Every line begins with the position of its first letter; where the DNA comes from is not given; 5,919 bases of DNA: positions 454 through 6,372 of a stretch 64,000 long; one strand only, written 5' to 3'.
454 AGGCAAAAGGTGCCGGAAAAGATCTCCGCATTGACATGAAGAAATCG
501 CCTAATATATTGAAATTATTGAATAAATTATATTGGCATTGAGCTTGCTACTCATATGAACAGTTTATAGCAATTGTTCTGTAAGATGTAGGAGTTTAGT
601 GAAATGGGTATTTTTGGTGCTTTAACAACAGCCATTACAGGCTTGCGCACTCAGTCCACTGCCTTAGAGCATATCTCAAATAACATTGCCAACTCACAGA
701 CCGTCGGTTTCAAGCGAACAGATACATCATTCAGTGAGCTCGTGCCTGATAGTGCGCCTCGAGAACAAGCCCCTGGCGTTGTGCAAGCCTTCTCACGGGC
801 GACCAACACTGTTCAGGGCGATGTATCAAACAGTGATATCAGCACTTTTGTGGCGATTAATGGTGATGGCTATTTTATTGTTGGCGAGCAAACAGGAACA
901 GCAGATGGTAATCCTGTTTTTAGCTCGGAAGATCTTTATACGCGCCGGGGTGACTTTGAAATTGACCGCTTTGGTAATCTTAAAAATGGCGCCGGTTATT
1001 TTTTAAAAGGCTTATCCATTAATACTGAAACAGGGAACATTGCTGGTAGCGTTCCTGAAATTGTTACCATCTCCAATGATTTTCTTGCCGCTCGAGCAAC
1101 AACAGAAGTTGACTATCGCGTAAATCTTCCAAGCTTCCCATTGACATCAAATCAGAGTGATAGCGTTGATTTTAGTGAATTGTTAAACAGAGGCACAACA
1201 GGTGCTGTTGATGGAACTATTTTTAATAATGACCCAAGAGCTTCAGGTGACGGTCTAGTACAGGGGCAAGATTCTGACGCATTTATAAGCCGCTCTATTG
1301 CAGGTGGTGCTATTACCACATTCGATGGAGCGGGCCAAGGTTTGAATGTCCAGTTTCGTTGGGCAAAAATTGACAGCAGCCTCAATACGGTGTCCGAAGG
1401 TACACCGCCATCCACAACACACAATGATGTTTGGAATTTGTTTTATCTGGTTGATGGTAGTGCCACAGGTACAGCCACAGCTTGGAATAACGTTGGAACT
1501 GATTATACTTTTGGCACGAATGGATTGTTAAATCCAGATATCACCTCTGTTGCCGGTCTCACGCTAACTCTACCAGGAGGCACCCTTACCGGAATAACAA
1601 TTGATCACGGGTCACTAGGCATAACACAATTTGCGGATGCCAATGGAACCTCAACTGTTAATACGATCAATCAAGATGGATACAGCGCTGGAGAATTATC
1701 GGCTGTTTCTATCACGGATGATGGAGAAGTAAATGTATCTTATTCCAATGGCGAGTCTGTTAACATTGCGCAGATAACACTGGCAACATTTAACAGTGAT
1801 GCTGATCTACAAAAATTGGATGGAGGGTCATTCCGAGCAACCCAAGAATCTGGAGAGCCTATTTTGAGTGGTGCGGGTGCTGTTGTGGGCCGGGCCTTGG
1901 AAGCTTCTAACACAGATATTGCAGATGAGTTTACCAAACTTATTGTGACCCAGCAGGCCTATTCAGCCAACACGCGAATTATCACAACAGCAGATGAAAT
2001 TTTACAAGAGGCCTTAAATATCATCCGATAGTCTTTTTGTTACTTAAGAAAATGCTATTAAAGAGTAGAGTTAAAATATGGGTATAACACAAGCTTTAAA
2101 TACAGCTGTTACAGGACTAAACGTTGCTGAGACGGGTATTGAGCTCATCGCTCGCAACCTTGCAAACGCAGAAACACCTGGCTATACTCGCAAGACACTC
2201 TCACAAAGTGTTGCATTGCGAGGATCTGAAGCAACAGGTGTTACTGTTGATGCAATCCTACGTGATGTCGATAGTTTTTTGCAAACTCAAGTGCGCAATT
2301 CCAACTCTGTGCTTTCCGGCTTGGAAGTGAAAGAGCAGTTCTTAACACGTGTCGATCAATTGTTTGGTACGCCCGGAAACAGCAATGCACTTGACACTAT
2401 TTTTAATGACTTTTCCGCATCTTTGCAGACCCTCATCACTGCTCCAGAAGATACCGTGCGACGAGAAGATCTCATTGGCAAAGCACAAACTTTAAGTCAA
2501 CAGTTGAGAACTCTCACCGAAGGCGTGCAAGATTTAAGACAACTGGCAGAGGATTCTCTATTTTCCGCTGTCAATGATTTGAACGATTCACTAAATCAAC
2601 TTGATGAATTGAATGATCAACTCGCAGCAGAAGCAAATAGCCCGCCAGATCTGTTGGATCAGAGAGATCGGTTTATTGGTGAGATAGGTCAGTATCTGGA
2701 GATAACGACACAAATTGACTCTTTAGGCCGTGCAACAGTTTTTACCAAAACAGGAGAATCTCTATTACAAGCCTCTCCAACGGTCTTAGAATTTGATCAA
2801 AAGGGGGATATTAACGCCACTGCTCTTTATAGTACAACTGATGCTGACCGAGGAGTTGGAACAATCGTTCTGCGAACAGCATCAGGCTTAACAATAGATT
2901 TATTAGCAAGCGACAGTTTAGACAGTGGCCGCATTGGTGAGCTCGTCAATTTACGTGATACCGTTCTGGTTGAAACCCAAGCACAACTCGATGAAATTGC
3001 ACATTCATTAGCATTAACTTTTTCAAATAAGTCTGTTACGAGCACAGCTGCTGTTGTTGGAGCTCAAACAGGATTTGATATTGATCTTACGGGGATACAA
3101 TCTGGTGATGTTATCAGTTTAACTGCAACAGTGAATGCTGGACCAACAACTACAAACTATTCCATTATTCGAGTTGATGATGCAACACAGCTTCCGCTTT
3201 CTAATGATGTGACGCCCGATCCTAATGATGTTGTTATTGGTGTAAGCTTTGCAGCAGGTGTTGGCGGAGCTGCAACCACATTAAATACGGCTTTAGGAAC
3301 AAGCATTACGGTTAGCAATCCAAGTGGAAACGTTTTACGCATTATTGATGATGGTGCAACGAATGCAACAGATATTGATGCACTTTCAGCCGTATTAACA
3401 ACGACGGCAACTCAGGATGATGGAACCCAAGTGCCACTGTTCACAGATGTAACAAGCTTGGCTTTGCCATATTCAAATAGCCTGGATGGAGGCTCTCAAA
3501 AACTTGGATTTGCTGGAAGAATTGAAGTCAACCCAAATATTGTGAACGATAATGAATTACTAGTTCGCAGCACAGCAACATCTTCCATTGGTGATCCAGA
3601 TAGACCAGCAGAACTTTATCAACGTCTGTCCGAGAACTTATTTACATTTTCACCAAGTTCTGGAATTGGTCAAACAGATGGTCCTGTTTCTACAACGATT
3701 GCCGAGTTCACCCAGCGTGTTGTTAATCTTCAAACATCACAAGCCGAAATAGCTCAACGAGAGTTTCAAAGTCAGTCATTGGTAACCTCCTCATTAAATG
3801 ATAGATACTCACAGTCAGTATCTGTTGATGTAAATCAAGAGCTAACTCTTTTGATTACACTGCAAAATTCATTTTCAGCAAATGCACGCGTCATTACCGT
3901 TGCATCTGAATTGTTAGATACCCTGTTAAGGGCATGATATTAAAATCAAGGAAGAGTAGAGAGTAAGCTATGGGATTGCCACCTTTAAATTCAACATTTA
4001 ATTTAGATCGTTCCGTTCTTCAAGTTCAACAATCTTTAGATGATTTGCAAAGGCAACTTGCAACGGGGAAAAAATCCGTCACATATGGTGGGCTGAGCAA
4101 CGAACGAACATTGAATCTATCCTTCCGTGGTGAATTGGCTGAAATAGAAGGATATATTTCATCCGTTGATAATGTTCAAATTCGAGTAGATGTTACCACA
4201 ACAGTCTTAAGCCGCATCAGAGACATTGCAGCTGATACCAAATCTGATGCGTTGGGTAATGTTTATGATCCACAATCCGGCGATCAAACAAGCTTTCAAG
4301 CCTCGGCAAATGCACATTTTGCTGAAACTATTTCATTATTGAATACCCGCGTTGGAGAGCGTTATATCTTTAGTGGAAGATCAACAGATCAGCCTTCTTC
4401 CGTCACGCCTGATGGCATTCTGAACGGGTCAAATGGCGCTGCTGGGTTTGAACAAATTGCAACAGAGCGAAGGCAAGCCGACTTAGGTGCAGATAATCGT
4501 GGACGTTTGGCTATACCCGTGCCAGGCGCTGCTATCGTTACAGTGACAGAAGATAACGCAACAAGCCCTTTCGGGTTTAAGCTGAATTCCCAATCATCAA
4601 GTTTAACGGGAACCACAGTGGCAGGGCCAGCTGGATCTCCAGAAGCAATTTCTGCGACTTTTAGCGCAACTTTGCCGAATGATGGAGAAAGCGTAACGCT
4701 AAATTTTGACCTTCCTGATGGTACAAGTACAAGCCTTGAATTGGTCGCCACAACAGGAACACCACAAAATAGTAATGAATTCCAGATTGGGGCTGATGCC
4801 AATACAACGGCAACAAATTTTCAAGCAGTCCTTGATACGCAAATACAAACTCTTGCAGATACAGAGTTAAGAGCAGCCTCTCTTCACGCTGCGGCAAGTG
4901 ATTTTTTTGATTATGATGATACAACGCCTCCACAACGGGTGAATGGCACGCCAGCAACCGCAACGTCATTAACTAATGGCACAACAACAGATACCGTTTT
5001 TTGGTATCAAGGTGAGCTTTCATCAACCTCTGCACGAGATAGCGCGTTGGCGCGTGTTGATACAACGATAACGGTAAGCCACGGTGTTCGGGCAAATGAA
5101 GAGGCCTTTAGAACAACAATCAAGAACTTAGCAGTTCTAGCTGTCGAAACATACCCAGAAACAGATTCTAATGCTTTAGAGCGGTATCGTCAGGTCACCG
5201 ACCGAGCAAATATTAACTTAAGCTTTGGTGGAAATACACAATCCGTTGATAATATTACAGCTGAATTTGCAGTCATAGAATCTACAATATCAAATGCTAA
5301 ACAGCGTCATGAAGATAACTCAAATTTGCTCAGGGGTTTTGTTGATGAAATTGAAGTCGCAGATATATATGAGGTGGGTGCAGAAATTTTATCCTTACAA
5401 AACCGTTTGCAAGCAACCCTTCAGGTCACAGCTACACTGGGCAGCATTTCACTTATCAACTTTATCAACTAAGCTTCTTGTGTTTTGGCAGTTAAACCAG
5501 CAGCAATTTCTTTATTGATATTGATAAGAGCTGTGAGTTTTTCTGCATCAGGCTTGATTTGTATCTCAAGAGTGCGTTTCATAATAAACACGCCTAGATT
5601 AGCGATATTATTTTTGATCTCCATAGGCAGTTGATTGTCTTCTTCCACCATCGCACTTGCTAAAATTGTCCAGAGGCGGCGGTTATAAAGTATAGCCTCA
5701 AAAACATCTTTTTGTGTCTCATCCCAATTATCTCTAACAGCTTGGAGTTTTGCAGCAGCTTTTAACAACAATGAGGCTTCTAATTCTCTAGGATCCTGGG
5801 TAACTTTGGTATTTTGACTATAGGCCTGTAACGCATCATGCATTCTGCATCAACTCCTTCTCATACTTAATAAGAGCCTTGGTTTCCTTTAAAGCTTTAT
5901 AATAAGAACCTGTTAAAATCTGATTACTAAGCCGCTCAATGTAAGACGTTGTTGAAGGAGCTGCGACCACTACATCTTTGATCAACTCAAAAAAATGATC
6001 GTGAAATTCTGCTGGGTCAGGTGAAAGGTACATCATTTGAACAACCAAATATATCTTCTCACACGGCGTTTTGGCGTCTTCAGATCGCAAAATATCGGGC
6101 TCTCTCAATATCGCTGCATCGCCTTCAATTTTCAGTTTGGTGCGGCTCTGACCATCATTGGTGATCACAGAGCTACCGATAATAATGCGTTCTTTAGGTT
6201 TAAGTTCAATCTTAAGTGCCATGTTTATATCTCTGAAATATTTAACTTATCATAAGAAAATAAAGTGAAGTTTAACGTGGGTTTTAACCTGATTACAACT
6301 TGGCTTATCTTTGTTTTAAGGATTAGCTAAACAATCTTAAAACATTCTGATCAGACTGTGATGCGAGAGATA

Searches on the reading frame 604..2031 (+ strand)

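Call 11: search_protein_families(library=pfam, proteins=[window:604-2031:+], max_evalue=0.001)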
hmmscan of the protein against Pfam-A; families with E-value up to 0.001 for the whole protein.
window:604-2031:+ (475 aa): 4 families
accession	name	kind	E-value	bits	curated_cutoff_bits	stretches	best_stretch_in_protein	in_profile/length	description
PF06429.18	Flg_bbr_C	-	1.1e-14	54.1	23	1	431-473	4-46/46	Flagellar basal body rod FlgEFG protein C-terminal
PF00460.25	Flg_bb_rod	-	8.1e-08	32.5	20.7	1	7-37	1-31/31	Flagella basal body rod protein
PF22692.1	LlgE_F_G_D1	-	4.5e-07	30.4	27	1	84-142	1-48/64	Flagellar hook protein FlgE/F/G D1 domain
PF07559.19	FlgE_D2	-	0.00016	22.6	22.7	1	237-360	26-142/142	Flagellar basal body protein FlaE D2 domain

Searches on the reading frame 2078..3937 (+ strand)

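Call 11: search_protein_families(library=pfam, proteins=[window:2078-3937:+], max_evalue=0.001)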
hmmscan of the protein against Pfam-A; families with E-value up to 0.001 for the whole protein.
window:2078-3937:+ (619 aa): 3 families
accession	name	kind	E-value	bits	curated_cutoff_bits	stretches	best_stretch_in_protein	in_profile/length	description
PF22638.1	FlgK_D1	-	6.3e-36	124.5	28.6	1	89-316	1-215/233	Flagellar hook-associated protein FlgK helical domain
PF06429.18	Flg_bbr_C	-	1.1e-08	34.9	23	1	582-618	9-45/46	Flagellar basal body rod FlgEFG protein C-terminal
PF00460.25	Flg_bb_rod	-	0.0001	22.6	20.7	1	7-37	1-31/31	Flagella basal body rod protein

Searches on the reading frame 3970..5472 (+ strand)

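Call 11: search_protein_families(library=pfam, proteins=[window:3970-5472:+], max_evalue=0.001)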
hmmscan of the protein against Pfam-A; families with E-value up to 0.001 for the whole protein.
window:3970-5472:+ (500 aa): 1 family
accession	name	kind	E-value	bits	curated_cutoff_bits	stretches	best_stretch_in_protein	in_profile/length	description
PF00669.25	Flagellin_N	-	0.00069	20.1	26.6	1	9-139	7-139/139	Bacterial flagellin N-terminal helical region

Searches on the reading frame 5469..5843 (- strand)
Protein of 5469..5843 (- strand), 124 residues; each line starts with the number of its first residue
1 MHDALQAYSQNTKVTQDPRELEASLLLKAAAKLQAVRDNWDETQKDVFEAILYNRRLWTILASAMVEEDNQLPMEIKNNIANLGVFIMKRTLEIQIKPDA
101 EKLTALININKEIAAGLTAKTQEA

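Call 11: search_protein_families(library=pfam, proteins=[window:5469-5843:-], max_evalue=0.001)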
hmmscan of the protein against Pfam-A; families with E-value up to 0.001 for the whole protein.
window:5469-5843:- (124 aa): 2 families
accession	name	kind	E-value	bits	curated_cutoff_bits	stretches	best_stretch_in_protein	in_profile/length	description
PF07309.16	FlaF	-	5.7e-35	120.2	23.6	1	5-117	2-113/113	Flagellar protein FlaF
PF02561.19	FliS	-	3e-05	24.7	26.7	1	6-114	2-108/115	Flagellar protein FliS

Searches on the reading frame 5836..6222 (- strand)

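Call 11: search_protein_families(library=pfam, proteins=[window:5836-6222:-], max_evalue=0.001)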
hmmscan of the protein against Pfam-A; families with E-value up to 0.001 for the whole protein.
window:5836-6222:- (128 aa): 1 family
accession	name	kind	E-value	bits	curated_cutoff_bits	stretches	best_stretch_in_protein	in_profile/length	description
PF07378.16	FlbT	-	1.6e-40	138.4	27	1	3-125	1-125/125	Flagellar protein FlbT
